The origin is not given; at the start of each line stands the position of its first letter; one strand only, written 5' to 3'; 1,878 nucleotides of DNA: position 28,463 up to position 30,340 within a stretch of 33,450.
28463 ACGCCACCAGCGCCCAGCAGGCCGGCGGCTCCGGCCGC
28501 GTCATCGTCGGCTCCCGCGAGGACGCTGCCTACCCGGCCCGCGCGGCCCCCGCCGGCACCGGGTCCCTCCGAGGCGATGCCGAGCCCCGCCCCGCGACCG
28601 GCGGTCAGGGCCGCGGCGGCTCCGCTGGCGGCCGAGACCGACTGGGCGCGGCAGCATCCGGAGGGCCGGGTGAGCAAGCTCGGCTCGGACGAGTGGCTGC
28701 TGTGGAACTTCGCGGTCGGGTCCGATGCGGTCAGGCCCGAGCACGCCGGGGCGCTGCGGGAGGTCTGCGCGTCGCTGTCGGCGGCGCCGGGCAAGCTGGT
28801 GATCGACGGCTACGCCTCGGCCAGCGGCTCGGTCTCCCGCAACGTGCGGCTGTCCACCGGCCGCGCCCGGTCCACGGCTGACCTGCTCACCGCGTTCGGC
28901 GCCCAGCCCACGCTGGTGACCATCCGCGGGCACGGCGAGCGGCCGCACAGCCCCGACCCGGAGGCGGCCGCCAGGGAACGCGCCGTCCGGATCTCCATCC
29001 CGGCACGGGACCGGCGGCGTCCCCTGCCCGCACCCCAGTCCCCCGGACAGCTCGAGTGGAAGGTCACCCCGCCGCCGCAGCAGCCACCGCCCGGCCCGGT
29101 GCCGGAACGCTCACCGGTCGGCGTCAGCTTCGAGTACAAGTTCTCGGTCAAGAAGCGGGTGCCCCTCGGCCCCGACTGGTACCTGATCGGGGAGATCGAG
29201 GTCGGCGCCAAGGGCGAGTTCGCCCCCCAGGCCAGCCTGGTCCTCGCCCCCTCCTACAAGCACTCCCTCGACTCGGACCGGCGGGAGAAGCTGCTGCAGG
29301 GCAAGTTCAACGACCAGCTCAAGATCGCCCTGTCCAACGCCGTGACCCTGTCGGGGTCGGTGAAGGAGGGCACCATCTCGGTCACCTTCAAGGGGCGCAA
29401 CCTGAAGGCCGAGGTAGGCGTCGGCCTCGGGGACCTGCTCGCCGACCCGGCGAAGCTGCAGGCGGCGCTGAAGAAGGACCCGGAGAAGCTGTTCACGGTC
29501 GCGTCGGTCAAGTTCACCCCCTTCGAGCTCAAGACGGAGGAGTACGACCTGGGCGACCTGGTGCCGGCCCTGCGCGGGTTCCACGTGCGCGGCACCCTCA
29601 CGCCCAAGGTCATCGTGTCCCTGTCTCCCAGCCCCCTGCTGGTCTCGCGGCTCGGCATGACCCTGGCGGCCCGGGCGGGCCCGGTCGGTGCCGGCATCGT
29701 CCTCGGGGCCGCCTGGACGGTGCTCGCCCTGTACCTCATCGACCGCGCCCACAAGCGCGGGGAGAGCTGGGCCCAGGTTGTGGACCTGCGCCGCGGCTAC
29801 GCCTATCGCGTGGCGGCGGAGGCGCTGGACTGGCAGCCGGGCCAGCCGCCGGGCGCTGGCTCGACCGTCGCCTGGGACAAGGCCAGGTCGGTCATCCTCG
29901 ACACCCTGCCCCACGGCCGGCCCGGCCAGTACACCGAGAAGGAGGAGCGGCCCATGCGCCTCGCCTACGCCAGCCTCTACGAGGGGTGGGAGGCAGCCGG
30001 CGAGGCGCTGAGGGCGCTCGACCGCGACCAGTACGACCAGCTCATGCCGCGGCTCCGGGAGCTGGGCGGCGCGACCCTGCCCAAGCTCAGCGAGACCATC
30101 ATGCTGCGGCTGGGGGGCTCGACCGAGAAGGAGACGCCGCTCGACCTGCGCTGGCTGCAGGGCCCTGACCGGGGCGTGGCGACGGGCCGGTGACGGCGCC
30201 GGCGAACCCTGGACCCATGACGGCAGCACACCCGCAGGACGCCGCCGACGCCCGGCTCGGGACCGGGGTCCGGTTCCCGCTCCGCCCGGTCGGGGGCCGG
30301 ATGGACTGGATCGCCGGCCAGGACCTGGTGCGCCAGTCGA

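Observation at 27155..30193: DUF4347-like + Pro/Ala spacer + degenerate OmpA-like + TM protein inside a baseplate operon, with a topology puzzle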

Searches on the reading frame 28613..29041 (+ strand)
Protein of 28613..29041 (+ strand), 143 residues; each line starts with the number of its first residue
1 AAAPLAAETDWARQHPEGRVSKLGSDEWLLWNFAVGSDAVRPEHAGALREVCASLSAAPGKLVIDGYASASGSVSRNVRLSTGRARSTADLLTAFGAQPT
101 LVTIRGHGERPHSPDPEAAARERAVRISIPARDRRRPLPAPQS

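Call 44: search_solved_structures(query=window:28613-29041:+, max_evalue=0.01, show_alignments=4)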
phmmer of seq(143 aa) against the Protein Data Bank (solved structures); distinct sequences matched with E-value up to 0.01: 23.
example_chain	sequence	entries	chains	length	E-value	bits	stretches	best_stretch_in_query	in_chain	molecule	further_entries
2mqe_A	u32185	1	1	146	4.8e-06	29.9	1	29-136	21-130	OmpA domain protein transmembrane region-containing protein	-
5nhx_A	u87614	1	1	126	6.1e-06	29.6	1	30-136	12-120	Outer membrane protein A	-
6jfw_A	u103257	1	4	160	1.2e-05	28.7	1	32-137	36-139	PA0833-PD protein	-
6fwx_A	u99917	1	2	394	1.8e-05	28.1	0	62-94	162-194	Titin,Titin,Titin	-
3nb3_A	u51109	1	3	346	1.9e-05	27.9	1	28-136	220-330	Outer membrane protein A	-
5m38_A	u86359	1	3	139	4.6e-05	26.7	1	39-136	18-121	OmpA family protein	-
4rha_A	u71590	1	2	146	5.4e-05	26.5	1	29-136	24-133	Outer membrane protein A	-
2lca_A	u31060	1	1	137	5.5e-05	26.5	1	40-129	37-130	Uncharacterized protein Rv0899/MT0922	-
4erh_A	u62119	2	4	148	5.5e-05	26.5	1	29-136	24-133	Outer membrane protein A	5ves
2kgw_A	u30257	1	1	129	6.8e-05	26.2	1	40-128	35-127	Outer membrane protein A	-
2lbt_A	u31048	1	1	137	6.8e-05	26.2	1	41-129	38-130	Uncharacterized protein Rv0899/MT0922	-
2l26_A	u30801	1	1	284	0.00014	25.1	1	41-129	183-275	Uncharacterized protein Rv0899/MT0922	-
7bba_A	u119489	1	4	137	0.0003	24.1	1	37-128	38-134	Putative type VI secretion protein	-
7rjj_A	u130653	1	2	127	0.00033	24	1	35-131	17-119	OmpA family protein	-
2k1s_A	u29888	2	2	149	0.0032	20.8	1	35-128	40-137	Inner membrane lipoprotein yiaD | Probable lipoprotein YiaD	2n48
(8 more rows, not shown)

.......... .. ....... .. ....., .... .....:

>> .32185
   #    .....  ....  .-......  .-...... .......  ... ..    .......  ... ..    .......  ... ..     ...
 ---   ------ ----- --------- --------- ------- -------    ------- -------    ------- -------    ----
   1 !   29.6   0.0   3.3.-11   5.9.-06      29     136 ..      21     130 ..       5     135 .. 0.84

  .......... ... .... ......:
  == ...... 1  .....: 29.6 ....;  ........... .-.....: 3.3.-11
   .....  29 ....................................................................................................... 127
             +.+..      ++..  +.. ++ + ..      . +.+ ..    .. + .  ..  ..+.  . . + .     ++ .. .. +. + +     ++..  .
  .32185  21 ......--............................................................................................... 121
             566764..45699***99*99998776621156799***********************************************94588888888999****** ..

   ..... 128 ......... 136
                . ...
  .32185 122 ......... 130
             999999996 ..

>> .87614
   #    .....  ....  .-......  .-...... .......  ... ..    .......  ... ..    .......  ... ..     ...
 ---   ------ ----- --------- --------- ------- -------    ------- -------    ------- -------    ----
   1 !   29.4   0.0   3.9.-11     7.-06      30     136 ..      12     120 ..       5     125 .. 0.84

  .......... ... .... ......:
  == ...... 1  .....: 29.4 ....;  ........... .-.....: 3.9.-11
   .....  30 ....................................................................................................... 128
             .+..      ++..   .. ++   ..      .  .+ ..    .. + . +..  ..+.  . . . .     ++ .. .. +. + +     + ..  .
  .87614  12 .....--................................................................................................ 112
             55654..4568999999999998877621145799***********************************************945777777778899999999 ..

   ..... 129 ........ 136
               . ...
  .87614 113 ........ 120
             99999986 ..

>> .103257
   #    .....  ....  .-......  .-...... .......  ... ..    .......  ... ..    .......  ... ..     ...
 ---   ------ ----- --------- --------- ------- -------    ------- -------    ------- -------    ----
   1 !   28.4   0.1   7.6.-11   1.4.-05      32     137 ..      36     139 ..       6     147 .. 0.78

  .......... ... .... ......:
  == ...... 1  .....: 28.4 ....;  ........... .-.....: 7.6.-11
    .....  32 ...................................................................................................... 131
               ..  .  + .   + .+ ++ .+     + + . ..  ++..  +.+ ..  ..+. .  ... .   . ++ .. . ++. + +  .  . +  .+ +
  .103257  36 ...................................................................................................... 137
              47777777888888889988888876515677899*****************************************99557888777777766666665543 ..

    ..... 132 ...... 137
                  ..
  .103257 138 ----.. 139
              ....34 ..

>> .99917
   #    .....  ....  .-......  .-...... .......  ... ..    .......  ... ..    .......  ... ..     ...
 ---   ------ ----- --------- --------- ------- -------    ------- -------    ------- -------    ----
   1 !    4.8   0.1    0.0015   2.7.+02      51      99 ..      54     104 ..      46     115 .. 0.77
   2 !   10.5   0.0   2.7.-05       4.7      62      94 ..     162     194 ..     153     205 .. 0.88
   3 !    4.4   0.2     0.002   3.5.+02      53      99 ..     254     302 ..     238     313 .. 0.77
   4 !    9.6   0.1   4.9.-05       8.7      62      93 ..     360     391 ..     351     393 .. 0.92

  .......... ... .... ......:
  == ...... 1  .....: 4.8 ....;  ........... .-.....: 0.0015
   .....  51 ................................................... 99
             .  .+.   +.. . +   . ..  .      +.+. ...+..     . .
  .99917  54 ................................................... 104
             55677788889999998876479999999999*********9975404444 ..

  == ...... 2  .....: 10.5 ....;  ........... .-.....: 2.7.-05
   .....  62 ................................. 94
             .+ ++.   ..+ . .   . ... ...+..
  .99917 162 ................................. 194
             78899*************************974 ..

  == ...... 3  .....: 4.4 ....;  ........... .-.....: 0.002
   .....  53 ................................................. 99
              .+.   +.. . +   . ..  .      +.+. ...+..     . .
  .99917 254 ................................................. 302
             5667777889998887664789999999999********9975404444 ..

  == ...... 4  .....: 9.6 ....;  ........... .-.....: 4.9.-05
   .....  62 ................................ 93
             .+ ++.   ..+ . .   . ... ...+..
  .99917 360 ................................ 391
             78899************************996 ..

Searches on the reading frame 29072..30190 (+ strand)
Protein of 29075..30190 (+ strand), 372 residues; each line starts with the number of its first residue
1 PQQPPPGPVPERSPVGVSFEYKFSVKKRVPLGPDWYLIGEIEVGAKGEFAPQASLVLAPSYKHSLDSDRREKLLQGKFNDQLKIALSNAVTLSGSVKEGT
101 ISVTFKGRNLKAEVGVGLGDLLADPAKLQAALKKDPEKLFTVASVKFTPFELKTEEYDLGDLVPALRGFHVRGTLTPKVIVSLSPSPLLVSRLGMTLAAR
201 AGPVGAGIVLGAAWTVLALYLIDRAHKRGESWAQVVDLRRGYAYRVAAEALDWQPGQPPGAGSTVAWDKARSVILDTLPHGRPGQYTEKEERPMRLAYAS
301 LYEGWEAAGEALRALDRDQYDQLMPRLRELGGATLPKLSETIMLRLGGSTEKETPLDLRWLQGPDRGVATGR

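Call 49: search_protein_families(library=pfam, proteins=[window:29075-30190:+], max_evalue=1)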
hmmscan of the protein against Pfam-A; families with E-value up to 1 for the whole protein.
window:29075-30190:+ (372 aa): 0 families

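Call 69: find_homologous_proteins(query=A5, max_evalue=0.001)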
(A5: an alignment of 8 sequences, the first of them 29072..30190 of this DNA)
Query A5 (8 sequences) (373 aa, profile of the alignment): 3 proteins with E <= 0.001 among 8000 candidates.
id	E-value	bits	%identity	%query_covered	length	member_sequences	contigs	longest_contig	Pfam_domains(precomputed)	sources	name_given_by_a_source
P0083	4.3e-138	478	67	98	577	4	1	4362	PF00691.26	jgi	jgi:outer membrane protein OmpA-like peptidoglycan-associated protein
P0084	3.1e-130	452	53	94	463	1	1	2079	PF00691.26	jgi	-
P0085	1.8e-59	220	22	96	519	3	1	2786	PF00691.26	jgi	-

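Call 78: search_solved_structures(query=A5, max_evalue=10)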
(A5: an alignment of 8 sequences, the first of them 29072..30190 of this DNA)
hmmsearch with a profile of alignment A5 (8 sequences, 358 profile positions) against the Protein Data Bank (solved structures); distinct sequences matched with E-value up to 10: 15.
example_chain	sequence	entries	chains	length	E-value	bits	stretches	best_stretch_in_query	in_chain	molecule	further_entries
7zkx_A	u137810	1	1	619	0.0068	18.6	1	235-289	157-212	SRSF protein kinase 2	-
6sp2_A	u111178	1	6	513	0.049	15.8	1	198-243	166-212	Membrane protein TMS1d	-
5xv7_A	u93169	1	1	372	0.17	14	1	233-265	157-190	serine-arginine (SR) protein kinase 1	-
7zks_A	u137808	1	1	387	0.18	14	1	233-266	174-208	SRSF protein kinase 1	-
3beg_A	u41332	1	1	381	0.18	13.9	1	233-265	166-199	Serine/threonine-protein kinase SRPK1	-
5my8_A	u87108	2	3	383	0.18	13.9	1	233-265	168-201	SRSF protein kinase 1,SRSF protein kinase 1 | SRSF protein kinase 1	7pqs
5mxx_A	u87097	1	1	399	0.18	13.9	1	233-265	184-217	SRPK1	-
6fad_A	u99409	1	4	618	0.19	13.9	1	234-288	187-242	SRSF protein kinase 1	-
1wak_A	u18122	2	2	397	0.19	13.8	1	233-265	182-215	SERINE/THREONINE-PROTEIN KINASE SPRK1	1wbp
7dd1_A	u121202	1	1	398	0.19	13.8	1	233-265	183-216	SRSF protein kinase 1,SRSF protein kinase 1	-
4wua_A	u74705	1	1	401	0.19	13.8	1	234-265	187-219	SRSF protein kinase 1, linker, SRSF protein kinase 1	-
2x7g_A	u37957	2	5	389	0.35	13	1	235-265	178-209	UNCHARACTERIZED PROTEIN SRPK2 | SRSF protein kinase 2,SRSF protein kinase 2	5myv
4lvr_A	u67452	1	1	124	2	10.5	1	119-153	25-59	Intraflagellar transport protein 81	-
4lvp_A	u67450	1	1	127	2.1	10.4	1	119-153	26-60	Intraflagellar transport protein 81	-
1kvd_A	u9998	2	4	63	3.4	9.7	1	183-214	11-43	SMK TOXIN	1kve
